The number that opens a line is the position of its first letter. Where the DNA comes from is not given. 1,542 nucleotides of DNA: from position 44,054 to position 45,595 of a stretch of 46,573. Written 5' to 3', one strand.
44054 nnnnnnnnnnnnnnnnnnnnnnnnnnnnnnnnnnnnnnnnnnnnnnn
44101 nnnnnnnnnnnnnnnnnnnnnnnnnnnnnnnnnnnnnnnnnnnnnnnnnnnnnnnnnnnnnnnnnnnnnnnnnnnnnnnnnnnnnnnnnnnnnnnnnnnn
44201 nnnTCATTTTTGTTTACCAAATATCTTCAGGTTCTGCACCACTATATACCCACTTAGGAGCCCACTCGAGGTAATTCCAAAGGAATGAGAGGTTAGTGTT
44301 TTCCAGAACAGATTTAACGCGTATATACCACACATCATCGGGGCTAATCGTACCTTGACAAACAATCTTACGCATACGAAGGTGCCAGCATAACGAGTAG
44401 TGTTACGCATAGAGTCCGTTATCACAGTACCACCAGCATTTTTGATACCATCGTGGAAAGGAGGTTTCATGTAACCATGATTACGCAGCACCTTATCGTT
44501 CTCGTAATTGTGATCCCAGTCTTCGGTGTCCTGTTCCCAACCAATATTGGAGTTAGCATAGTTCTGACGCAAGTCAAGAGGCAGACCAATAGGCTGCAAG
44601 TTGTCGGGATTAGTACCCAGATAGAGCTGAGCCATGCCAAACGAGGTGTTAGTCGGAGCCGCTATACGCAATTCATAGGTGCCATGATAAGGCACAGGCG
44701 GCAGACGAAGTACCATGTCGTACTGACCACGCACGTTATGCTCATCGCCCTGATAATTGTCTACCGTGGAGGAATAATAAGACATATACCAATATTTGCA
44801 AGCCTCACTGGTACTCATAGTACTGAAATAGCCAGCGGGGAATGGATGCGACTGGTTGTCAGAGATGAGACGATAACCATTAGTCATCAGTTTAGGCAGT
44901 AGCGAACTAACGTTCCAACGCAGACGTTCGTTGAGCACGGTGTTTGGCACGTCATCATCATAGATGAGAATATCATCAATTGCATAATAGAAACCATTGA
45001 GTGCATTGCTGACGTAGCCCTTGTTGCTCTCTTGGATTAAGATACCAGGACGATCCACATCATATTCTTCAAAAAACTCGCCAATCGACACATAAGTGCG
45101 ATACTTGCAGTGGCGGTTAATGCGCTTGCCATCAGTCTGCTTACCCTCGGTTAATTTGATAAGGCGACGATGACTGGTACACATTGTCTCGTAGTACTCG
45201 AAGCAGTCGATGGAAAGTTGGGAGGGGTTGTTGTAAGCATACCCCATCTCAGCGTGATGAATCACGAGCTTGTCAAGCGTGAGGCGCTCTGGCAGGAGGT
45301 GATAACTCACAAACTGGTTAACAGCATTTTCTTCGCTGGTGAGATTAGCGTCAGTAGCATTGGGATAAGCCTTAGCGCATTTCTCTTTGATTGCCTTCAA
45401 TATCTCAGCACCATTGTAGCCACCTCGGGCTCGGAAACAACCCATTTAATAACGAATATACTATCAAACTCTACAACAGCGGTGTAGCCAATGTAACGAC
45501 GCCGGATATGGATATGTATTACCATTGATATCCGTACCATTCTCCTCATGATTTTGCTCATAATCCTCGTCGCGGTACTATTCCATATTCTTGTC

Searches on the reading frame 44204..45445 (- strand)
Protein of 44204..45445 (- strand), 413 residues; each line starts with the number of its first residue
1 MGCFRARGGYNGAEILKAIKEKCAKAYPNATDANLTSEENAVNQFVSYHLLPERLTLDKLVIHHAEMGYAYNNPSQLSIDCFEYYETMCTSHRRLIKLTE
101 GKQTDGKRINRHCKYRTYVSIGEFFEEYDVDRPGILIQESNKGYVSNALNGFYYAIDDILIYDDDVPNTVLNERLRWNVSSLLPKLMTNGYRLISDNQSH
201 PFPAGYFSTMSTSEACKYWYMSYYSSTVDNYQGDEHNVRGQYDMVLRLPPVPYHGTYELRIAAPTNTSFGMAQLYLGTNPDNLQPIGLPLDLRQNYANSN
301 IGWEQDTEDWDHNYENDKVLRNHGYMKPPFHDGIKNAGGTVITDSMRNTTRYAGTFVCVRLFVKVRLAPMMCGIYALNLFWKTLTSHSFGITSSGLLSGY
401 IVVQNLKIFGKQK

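Call 64: find_encoding_contigs(protein=window:44204-45445:-, flank=10000, max_places=6)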
Protein window:44204-45445:- (413 aa): 2 contigs read that carry it; 2 places shown.
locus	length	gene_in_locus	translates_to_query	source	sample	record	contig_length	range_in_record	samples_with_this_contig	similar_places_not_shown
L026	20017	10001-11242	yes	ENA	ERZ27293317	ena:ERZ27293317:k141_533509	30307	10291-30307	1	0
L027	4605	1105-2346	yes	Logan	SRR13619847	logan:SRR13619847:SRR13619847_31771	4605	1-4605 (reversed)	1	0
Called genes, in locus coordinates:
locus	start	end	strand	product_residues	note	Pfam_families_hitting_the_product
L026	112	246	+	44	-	-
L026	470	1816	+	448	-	PF05697:Trigger_N, PF28537:FKBP-like_TF, PF28539:TF_C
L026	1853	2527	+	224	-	PF00574:CLP_protease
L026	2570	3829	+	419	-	PF06689:zf-C4_ClpX, PF07724:AAA_2, PF07728:AAA_5 (weak), PF00004:AAA, PF10431:ClpB_D2-small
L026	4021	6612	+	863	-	PF00270:DEAD, PF00271:Helicase_C, PF16124:RecQ_Zn_bind, PF09382:RQC, PF00570:HRDC, PF21220:RecQ-1-like_HTH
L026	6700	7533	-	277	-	PF02591:Zn_ribbon_9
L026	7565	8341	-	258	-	PF01784:DUF34_NIF3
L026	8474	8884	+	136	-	-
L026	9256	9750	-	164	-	-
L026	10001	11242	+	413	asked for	-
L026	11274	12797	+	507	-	PF00884:Sulfatase, PF01663:Phosphodiest (faint)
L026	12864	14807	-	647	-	PF00122:E1-E2_ATPase, PF00702:Hydrolase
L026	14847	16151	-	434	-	PF13091:PLDc_2, PF24402:iHKD (faint), PF13091:PLDc_2, PF00614:PLDc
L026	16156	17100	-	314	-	PF01380:SIS, PF00571:CBS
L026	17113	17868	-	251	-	PF00793:DAHP_synth_1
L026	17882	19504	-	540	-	PF00005:ABC_tran, PF02463:SMC_N (faint), PF13304:AAA_21 (faint), PF12848:ABC_tran_Xtn, PF00005:ABC_tran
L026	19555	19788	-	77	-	-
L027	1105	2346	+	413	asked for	-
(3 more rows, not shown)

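Call 71: find_homologous_proteins(query=L026:470-1816:+, max_evalue=1e-80)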
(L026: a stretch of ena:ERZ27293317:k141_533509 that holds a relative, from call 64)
Query L026:470-1816:+ (448 aa): 2714 proteins with E <= 1e-80 among 8000 candidates; the best 120 are listed.
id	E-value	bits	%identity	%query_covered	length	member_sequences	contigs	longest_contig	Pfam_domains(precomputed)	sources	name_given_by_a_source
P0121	1.4e-284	961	100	100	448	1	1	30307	PF05697.19,PF28539.1,PF28537.1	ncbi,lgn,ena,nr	ncbi:MAG: trigger factor [Prevotellaceae bacterium]|nr:trigger factor [Prevotellaceae bacterium]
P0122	7.5e-283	956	99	100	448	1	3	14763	PF05697.19,PF28539.1,PF28537.1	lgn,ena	-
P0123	9.9e-283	955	99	100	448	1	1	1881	PF05697.19,PF28539.1,PF28537.1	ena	-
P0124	1.1e-282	955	99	100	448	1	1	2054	PF05697.19,PF28539.1,PF28537.1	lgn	-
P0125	9.6e-282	952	99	100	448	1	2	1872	PF05697.19,PF28539.1,PF28537.1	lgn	-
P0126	5.9e-242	821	84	100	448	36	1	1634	PF05697.19,PF28539.1,PF28537.1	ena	-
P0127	6.0e-241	818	83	100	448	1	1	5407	PF05697.19,PF28539.1,PF28537.1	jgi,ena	-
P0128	2.0e-240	816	83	100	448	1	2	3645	PF05697.19,PF28539.1,PF28537.1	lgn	-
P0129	1.4e-239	813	83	100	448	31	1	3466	PF05697.19,PF28539.1,PF28537.1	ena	-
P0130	3.5e-239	812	83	100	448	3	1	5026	PF05697.19,PF28539.1,PF28537.1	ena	-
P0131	5.1e-239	811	82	100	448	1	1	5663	PF05697.19,PF28539.1,PF28537.1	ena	-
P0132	1.2e-238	810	82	100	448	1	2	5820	PF05697.19,PF28539.1,PF28537.1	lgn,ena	-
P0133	9.9e-235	797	81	100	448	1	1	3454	PF05697.19,PF28539.1,PF28537.1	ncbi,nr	ncbi:MAG: trigger factor [Bacteroidaceae bacterium]|nr:trigger factor [Bacteroidaceae bacterium]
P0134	1.1e-234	797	81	100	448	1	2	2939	PF05697.19,PF28539.1,PF28537.1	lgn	-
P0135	1.6e-234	796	81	100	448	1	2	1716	PF05697.19,PF28539.1,PF28537.1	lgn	-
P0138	7.1e-234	794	81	100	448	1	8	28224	PF05697.19,PF28539.1,PF28537.1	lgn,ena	-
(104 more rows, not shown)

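Call 72: find_encoding_contigs(protein=P0121, flank=10000, max_places=4)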
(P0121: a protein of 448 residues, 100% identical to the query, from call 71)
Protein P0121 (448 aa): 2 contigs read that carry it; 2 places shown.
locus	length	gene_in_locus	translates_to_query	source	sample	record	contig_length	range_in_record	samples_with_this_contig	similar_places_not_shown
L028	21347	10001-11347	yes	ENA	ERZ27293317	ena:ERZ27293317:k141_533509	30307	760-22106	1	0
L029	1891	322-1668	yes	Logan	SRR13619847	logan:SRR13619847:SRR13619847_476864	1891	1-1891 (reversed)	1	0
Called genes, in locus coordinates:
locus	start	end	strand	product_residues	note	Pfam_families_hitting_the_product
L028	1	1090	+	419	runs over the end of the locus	PF13088:BNR_2, PF02012:BNR (faint)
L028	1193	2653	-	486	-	PF03065:Glyco_hydro_57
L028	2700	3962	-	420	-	PF08323:Glyco_transf_5, PF13579:Glyco_trans_4_4, PF13439:Glyco_transf_4, PF20706:GT4-conflict, PF00534:Glycos_transf_1, PF13692:Glyco_trans_1_4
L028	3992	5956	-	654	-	PF12439:GDE_N, PF06202:GDE_C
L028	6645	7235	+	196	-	PF00081:Sod_Fe_N, PF02777:Sod_Fe_C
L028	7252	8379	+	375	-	PF04371:PAD_porph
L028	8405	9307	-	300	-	PF02719:Polysacc_synt_2, PF01370:Epimerase, PF04321:RmlD_sub_bind, PF07993:NAD_binding_4 (faint), PF01073:3Beta_HSD (weak), PF16363:GDP_Man_Dehyd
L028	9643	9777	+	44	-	-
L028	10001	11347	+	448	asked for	PF05697:Trigger_N, PF28537:FKBP-like_TF, PF28539:TF_C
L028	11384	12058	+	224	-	PF00574:CLP_protease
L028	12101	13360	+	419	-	PF06689:zf-C4_ClpX, PF07724:AAA_2, PF07728:AAA_5 (weak), PF00004:AAA, PF10431:ClpB_D2-small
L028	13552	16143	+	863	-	PF00270:DEAD, PF00271:Helicase_C, PF16124:RecQ_Zn_bind, PF09382:RQC, PF00570:HRDC, PF21220:RecQ-1-like_HTH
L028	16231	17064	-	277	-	PF02591:Zn_ribbon_9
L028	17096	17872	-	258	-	PF01784:DUF34_NIF3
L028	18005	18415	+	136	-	-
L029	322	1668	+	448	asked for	PF05697:Trigger_N, PF28537:FKBP-like_TF, PF28539:TF_C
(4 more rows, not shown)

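Call 74: find_encoding_contigs(protein=P0138, flank=10000, max_places=8)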
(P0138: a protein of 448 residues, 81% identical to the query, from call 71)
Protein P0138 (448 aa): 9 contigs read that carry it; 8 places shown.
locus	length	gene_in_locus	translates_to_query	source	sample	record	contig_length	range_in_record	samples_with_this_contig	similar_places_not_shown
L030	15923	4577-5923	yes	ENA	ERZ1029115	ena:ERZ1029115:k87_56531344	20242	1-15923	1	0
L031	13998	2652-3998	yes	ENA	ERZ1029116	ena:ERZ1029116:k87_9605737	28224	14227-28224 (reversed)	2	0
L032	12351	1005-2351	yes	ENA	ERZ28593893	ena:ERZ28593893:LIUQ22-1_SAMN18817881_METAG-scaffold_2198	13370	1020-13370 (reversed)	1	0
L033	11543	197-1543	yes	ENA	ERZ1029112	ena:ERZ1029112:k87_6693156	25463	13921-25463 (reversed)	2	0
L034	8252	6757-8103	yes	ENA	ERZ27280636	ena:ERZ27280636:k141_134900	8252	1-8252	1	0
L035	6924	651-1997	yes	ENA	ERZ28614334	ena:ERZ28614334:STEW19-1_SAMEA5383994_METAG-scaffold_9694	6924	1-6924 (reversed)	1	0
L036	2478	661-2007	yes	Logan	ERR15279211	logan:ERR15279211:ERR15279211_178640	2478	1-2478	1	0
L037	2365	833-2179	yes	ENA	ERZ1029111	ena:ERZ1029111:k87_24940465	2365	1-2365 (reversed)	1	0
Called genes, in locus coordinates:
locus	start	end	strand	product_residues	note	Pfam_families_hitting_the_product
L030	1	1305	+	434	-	?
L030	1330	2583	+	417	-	PF01120:Alpha_L_fucos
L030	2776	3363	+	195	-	PF00081:Sod_Fe_N, PF02777:Sod_Fe_C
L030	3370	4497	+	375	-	PF04371:PAD_porph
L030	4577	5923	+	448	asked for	PF05697:Trigger_N, PF28537:FKBP-like_TF, PF28539:TF_C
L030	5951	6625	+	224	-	PF00574:CLP_protease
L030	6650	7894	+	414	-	PF06689:zf-C4_ClpX, PF07724:AAA_2, PF00004:AAA, PF07728:AAA_5, PF10431:ClpB_D2-small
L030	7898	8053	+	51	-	-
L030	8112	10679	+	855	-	PF00270:DEAD, PF00271:Helicase_C, PF16124:RecQ_Zn_bind, PF09382:RQC, PF00570:HRDC, PF21220:RecQ-1-like_HTH, PF14493:HTH_40 (faint)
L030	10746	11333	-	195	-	-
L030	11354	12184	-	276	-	PF02591:Zn_ribbon_9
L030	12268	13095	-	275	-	PF01784:DUF34_NIF3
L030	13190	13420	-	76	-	-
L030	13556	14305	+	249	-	PF08713:DNA_alkylation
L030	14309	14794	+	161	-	PF02870:Methyltransf_1N (weak), PF01035:DNA_binding_1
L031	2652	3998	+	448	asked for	PF05697:Trigger_N, PF28537:FKBP-like_TF, PF28539:TF_C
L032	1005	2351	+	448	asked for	PF05697:Trigger_N, PF28537:FKBP-like_TF, PF28539:TF_C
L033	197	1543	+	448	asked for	PF05697:Trigger_N, PF28537:FKBP-like_TF, PF28539:TF_C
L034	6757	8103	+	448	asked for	PF05697:Trigger_N, PF28537:FKBP-like_TF, PF28539:TF_C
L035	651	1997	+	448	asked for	PF05697:Trigger_N, PF28537:FKBP-like_TF, PF28539:TF_C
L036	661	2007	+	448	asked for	PF05697:Trigger_N, PF28537:FKBP-like_TF, PF28539:TF_C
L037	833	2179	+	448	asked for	PF05697:Trigger_N, PF28537:FKBP-like_TF, PF28539:TF_C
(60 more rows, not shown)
